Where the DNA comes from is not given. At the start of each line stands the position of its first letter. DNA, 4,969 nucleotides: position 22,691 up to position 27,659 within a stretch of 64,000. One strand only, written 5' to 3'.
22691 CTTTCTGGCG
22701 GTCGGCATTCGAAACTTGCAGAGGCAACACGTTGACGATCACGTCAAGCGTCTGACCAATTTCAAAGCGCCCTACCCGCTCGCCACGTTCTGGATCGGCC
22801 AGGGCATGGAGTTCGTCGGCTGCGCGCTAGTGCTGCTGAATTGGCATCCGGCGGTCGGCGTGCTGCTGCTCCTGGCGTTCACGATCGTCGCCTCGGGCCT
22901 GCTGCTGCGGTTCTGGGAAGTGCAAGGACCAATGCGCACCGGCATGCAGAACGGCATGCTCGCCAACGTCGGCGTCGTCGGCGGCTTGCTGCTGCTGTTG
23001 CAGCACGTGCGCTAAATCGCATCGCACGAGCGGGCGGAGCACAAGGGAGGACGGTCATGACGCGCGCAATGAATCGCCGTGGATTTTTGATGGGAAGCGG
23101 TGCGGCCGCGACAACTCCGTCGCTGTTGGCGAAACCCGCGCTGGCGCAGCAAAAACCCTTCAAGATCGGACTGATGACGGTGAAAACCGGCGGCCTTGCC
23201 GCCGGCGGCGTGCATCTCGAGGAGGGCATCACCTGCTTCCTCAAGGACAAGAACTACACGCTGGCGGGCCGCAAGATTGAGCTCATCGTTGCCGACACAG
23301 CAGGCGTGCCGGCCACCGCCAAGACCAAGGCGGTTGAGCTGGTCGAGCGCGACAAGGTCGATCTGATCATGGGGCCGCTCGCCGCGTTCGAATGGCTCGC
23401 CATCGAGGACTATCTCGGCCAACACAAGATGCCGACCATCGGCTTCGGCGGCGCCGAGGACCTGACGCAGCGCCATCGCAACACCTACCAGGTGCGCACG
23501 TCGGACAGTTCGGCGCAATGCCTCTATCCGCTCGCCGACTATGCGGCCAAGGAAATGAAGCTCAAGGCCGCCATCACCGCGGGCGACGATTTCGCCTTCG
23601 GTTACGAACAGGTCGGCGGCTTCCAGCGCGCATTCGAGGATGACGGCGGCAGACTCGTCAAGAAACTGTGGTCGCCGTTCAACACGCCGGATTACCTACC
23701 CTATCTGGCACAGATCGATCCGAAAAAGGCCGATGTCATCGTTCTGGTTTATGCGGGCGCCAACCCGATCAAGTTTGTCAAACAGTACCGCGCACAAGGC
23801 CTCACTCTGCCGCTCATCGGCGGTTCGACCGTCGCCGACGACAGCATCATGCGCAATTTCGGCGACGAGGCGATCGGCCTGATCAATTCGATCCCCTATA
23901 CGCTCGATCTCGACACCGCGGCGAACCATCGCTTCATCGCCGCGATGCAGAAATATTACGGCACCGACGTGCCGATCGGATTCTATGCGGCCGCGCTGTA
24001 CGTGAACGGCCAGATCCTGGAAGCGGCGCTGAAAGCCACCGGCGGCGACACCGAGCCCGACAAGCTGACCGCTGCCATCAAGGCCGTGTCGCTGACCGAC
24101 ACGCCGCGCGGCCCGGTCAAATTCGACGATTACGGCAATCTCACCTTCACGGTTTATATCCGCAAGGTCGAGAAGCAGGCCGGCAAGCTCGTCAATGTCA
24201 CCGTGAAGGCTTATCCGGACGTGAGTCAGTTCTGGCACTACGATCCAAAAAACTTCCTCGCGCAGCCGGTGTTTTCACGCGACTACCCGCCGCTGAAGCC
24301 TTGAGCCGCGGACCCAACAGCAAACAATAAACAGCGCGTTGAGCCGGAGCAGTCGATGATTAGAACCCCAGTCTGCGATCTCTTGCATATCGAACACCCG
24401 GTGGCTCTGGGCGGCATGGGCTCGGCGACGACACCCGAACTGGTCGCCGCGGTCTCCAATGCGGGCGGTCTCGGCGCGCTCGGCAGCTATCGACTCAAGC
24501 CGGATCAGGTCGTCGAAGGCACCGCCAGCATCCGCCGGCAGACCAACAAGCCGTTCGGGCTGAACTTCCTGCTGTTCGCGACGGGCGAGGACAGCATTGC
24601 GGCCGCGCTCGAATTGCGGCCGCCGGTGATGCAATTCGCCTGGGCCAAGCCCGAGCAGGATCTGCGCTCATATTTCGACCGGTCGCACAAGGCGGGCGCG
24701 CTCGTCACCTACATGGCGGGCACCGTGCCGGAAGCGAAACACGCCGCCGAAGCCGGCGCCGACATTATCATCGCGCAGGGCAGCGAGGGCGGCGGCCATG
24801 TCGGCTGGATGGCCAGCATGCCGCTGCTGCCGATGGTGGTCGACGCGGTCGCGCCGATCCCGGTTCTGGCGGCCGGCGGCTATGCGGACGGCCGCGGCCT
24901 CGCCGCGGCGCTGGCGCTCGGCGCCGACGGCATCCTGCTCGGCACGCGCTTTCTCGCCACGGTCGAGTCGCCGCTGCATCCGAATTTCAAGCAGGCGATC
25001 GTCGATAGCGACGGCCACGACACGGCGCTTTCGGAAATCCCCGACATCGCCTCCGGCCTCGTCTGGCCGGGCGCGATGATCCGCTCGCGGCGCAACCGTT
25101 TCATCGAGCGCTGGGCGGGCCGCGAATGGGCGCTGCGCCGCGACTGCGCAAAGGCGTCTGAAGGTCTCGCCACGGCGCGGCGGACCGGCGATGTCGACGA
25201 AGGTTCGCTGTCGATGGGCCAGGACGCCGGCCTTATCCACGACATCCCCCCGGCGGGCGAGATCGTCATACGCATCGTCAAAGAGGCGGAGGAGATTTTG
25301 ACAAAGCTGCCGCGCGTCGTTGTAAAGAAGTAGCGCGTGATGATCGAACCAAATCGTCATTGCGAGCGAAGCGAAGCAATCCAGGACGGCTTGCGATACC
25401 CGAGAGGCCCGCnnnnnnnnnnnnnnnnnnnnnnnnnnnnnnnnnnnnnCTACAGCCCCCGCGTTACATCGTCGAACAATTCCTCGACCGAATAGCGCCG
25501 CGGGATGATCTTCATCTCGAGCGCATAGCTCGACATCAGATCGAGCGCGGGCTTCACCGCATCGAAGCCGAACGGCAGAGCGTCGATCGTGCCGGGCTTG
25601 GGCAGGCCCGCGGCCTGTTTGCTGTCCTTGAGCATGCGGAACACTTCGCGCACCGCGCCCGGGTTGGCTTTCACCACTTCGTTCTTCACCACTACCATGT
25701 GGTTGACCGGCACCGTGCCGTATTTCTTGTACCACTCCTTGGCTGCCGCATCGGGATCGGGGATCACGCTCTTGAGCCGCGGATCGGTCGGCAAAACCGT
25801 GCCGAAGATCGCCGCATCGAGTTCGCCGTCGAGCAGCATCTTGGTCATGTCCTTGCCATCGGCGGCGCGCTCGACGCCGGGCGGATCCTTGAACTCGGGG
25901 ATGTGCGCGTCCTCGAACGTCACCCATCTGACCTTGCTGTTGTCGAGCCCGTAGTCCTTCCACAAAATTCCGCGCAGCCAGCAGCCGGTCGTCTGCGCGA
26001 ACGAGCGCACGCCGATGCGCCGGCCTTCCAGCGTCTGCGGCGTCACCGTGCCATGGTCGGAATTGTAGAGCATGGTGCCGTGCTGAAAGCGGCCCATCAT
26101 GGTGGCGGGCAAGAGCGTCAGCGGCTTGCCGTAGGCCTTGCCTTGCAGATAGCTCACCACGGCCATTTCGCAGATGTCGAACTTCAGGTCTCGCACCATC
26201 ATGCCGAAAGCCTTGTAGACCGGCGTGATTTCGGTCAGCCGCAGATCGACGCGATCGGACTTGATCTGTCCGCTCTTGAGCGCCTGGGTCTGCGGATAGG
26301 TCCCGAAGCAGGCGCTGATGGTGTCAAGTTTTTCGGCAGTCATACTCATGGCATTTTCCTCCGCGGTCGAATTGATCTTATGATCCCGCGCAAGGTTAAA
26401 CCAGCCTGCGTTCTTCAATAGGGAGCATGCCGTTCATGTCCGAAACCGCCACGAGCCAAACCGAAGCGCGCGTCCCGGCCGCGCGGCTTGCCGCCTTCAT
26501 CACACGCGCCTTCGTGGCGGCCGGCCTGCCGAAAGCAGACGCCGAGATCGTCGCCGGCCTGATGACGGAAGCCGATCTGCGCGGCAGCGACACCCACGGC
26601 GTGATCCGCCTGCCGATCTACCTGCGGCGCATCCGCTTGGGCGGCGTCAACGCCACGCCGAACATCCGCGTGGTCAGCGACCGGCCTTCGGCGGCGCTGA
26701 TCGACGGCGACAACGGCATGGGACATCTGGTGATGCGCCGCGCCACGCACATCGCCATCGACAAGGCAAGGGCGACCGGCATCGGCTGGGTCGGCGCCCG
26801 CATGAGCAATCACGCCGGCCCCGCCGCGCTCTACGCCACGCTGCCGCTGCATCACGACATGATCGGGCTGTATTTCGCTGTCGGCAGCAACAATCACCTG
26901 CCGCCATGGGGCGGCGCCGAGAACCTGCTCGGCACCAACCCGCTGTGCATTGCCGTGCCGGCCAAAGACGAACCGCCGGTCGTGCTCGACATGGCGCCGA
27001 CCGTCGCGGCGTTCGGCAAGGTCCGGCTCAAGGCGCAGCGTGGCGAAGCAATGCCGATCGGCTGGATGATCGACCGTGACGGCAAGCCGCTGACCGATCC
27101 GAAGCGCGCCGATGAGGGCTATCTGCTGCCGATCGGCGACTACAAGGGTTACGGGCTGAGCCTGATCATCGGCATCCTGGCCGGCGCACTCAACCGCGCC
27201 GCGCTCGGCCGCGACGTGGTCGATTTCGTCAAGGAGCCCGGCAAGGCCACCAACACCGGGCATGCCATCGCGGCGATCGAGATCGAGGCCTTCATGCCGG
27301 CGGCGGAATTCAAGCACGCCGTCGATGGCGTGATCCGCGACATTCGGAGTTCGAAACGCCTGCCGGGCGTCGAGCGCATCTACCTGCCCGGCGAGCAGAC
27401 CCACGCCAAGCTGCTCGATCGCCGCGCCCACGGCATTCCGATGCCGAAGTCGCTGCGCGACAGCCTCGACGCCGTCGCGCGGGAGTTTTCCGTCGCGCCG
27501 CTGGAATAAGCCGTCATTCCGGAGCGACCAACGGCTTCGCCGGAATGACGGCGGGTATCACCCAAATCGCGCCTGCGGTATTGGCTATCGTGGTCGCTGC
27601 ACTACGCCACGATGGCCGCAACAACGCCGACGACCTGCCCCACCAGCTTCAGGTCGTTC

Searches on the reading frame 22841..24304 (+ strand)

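Call 27: search_protein_families(library=pfam, proteins=[window:22841-24304:+])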
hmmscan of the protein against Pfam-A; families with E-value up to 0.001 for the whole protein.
window:22841-24304:+ (487 aa): 3 families
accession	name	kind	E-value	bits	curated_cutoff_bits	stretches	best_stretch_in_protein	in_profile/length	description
PF13458.12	Peripla_BP_6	-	2e-63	215.6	31.7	1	106-445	1-340/343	Periplasmic binding protein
PF13433.12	Peripla_BP_5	-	3.8e-28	99.1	27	1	108-445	2-338/363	Periplasmic binding protein domain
PF01094.35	ANF_receptor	-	5.8e-09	35.9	25.4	1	137-440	16-347/353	Receptor family ligand binding region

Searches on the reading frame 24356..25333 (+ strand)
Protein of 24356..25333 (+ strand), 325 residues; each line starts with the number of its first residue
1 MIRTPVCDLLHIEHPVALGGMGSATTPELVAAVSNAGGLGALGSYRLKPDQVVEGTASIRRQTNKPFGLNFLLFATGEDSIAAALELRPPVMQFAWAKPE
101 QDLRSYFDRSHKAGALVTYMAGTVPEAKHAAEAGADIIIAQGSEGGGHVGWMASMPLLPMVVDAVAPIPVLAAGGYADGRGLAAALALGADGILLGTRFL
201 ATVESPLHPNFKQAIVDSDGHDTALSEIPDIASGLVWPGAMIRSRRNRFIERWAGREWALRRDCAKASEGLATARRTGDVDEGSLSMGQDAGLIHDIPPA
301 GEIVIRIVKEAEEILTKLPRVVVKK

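Call 27: search_protein_families(library=pfam, proteins=[window:24356-25333:+])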
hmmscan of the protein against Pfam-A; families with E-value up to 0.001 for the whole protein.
window:24356-25333:+ (325 aa): 3 families
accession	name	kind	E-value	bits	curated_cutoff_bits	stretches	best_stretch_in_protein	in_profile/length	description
PF03060.21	NMO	-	2e-59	202.1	28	2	81-310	106-331/331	Nitronate monooxygenase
PF01070.24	FMN_dh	-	1e-07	31.8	24.9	1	124-201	229-307/350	FMN-dependent dehydrogenase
PF00478.31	IMPDH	-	2.1e-07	30.7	25.6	0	167-207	207-247/345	IMP dehydrogenase / GMP reductase domain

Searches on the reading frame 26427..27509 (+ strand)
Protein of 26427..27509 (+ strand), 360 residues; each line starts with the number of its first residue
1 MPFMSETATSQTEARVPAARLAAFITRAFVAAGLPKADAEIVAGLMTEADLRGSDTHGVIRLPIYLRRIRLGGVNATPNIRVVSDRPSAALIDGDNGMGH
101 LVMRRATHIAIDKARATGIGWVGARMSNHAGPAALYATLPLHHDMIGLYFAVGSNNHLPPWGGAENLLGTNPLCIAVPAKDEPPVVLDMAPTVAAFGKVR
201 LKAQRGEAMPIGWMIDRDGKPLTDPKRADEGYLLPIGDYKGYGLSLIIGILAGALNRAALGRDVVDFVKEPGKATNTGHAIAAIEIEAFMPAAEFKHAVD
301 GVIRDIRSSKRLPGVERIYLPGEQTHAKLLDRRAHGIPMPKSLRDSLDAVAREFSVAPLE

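Call 27: search_protein_families(library=pfam, proteins=[window:26427-27509:+])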
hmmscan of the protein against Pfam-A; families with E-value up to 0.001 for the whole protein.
window:26427-27509:+ (360 aa): 1 family
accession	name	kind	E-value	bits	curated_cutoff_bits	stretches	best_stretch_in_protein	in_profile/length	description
PF02615.19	Ldh_2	-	2.6e-113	378.9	38.8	1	17-347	2-332/333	Malate/L-lactate dehydrogenase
